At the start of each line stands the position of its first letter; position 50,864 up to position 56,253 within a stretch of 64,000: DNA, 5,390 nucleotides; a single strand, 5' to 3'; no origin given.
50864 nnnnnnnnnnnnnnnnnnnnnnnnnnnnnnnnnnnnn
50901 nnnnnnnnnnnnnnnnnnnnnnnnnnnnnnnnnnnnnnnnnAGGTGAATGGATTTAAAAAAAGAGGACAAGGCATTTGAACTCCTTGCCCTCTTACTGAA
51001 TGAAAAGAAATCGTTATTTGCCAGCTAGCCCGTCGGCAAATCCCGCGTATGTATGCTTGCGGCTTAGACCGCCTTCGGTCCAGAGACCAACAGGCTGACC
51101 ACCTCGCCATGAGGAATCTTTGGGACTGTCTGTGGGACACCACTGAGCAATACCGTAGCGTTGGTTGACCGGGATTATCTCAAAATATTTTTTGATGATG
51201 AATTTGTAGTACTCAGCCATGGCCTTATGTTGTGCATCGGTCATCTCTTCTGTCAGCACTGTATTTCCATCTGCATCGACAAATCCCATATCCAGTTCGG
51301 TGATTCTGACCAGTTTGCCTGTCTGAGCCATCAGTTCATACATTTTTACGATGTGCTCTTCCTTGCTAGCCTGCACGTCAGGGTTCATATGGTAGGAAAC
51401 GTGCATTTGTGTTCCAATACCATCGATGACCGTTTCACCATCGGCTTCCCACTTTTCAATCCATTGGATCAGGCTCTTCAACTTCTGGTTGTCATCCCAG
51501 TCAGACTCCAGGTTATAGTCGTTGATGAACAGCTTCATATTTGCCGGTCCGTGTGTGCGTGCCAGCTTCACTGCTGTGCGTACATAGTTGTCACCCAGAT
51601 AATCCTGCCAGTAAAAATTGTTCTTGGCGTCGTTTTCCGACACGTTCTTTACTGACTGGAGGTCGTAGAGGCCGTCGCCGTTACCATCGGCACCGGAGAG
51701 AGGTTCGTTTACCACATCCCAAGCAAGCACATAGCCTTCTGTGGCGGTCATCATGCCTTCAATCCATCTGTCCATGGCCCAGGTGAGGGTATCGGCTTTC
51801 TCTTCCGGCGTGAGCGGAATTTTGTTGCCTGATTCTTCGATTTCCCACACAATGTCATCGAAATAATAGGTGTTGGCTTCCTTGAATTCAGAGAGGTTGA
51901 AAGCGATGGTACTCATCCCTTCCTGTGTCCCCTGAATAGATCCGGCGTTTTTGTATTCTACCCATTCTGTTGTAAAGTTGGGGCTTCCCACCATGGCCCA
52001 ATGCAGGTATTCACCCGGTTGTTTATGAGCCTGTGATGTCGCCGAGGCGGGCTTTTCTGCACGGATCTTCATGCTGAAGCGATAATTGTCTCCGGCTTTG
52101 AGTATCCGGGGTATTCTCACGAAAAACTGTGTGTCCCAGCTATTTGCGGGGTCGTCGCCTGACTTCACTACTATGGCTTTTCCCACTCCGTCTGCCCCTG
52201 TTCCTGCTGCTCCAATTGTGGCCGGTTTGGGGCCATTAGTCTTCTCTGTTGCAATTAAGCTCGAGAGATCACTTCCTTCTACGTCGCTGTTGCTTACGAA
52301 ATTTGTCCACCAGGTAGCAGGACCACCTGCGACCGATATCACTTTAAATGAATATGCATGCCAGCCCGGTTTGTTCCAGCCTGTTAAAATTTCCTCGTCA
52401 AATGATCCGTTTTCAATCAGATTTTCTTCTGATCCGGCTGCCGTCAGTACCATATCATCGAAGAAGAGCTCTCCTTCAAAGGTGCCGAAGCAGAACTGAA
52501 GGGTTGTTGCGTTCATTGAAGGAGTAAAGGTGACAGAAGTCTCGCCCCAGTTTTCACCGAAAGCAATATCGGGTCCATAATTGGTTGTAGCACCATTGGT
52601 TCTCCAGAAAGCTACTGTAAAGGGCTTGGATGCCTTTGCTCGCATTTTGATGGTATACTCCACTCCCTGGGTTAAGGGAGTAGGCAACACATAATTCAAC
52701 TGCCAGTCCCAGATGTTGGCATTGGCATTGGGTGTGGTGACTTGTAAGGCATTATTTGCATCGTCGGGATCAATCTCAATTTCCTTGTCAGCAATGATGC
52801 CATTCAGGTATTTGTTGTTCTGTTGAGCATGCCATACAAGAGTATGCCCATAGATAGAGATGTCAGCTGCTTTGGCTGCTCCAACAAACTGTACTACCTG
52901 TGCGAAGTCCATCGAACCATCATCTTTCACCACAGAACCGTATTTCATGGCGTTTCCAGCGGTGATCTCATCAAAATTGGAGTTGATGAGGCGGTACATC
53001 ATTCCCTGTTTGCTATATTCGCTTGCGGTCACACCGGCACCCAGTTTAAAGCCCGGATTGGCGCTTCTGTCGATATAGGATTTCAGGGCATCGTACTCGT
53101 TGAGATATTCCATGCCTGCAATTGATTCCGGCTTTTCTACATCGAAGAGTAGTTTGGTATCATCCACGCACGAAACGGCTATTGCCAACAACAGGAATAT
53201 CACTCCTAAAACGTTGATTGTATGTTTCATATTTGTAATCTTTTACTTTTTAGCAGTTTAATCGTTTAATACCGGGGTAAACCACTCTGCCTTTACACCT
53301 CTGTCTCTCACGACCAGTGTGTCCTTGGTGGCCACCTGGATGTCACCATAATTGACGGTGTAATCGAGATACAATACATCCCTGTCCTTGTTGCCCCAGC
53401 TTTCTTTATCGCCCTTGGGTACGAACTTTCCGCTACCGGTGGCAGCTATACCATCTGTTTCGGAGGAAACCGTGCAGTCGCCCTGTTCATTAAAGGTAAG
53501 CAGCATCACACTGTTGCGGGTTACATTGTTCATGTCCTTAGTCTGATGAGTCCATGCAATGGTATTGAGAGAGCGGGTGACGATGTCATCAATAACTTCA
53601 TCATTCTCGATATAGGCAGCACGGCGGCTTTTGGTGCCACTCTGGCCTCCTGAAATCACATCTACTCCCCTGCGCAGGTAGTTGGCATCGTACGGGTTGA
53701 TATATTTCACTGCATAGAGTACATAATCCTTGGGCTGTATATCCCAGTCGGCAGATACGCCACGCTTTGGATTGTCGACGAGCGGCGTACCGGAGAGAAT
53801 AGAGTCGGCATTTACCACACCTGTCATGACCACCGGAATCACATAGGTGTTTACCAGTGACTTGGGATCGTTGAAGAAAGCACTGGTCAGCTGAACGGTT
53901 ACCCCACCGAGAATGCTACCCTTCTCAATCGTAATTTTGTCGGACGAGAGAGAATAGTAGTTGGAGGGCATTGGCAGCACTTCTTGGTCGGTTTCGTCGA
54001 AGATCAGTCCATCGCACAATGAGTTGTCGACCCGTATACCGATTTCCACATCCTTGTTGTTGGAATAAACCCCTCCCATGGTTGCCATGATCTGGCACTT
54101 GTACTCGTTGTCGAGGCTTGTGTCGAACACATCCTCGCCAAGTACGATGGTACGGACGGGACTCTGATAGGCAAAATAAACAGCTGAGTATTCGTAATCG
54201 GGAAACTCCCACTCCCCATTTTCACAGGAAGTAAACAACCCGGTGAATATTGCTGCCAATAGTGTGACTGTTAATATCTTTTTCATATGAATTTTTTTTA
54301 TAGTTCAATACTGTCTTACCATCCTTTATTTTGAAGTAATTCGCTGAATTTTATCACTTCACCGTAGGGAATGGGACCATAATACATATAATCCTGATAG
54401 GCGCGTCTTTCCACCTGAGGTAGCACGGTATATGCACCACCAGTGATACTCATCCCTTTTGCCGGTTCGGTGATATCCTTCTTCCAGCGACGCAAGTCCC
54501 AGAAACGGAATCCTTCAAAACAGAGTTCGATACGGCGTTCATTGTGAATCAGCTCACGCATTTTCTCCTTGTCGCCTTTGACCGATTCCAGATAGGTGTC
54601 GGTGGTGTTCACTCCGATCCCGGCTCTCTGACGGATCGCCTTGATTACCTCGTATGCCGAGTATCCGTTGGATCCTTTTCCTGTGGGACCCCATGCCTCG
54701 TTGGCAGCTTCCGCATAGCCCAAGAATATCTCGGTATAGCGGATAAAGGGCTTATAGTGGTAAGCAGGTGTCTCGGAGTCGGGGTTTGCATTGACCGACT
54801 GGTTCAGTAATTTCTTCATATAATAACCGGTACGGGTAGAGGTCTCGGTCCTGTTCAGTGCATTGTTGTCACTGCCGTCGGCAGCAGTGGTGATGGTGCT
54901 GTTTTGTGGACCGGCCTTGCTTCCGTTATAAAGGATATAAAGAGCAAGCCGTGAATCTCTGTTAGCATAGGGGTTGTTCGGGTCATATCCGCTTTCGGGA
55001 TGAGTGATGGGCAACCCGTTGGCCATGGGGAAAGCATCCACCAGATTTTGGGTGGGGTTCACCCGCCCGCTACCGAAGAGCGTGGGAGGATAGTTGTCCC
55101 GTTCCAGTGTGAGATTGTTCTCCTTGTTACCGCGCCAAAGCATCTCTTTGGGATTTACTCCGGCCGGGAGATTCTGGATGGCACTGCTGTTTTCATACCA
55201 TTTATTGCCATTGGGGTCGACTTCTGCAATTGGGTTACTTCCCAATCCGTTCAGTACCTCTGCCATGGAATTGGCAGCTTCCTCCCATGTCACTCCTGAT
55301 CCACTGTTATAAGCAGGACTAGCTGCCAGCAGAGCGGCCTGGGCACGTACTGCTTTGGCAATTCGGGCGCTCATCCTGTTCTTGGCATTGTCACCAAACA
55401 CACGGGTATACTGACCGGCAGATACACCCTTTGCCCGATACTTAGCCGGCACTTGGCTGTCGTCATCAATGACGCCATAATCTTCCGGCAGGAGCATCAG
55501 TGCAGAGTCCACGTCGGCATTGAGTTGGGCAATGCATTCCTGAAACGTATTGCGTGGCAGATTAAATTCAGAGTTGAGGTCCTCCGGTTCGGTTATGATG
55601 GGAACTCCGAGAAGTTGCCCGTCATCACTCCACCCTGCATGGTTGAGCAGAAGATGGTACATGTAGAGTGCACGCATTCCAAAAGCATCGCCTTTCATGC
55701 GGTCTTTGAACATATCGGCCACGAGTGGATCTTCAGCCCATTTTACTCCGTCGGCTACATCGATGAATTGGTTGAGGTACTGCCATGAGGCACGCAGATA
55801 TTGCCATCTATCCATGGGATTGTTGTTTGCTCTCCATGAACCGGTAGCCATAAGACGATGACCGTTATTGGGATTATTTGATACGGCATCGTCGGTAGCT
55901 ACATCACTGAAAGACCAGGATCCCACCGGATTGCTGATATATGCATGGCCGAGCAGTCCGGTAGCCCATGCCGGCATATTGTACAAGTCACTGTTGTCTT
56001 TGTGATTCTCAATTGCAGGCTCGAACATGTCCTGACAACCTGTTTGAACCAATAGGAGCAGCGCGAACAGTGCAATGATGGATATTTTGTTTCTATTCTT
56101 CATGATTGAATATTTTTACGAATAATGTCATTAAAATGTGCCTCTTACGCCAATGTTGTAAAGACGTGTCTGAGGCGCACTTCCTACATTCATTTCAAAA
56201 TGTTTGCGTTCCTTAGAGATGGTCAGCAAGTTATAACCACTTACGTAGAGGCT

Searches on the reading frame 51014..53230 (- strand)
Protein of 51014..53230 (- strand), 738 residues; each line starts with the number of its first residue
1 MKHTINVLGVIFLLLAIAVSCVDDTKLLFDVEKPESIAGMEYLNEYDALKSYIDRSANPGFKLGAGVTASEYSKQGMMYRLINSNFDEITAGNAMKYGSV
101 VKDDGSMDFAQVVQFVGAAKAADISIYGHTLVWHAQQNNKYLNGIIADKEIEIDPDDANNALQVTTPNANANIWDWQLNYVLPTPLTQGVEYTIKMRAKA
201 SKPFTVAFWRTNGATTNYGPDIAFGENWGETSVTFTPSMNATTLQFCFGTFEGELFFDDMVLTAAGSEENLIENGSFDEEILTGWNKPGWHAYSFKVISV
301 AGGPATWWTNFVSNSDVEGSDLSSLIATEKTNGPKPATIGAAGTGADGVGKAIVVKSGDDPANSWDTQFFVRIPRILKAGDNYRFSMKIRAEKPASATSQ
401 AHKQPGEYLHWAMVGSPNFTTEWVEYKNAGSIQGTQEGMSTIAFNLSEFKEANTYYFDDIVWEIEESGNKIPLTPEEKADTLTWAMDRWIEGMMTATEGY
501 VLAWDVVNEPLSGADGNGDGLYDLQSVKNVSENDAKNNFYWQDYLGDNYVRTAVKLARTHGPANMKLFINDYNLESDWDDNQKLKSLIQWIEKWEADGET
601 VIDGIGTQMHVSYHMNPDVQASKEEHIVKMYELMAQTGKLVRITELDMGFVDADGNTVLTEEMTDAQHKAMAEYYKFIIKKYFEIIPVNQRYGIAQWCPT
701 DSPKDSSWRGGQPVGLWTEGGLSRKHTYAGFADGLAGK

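Call 16: search_protein_families(library=pfam, proteins=[window:51014-53230:-], max_evalue=0.0001)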
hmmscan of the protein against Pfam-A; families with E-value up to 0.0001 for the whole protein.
window:51014-53230:- (738 aa): 2 families
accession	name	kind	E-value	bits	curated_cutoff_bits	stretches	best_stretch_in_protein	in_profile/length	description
PF00331.26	Glyco_hydro_10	-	7.3e-48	163.8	22.1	2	477-712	96-289/311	Glycosyl hydrolase family 10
PF02018.23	CBM_4_9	-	1.6e-08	35.4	25.9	1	128-248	12-129/136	Carbohydrate binding domain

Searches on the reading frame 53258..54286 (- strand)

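Call 16: search_protein_families(library=pfam, proteins=[window:53258-54286:-], max_evalue=0.0001)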
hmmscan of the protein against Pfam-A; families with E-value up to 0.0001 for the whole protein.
window:53258-54286:- (342 aa): 2 families
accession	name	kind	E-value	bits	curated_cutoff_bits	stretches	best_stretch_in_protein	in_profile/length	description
PF18620.7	DUF5627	-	1.3e-47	161.5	31.3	1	198-330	1-133/133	Domain of unknown function (DUF5627)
PF08522.16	BT_3987-like_N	-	5.3e-22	79.2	25.9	1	33-159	3-118/120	BT_3987-like, N-terminal domain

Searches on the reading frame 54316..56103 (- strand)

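Call 16: search_protein_families(library=pfam, proteins=[window:54316-56103:-], max_evalue=0.0001)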
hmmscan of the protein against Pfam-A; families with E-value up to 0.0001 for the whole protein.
window:54316-56103:- (595 aa): 2 families
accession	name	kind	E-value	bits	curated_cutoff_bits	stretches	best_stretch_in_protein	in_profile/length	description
PF07980.17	SusD_RagB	-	9.3e-50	170.4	23.1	1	337-595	32-297/297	SusD family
PF14322.12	SusD-like_3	-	7e-09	36.6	27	1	132-209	104-169/191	Starch-binding associating with outer membrane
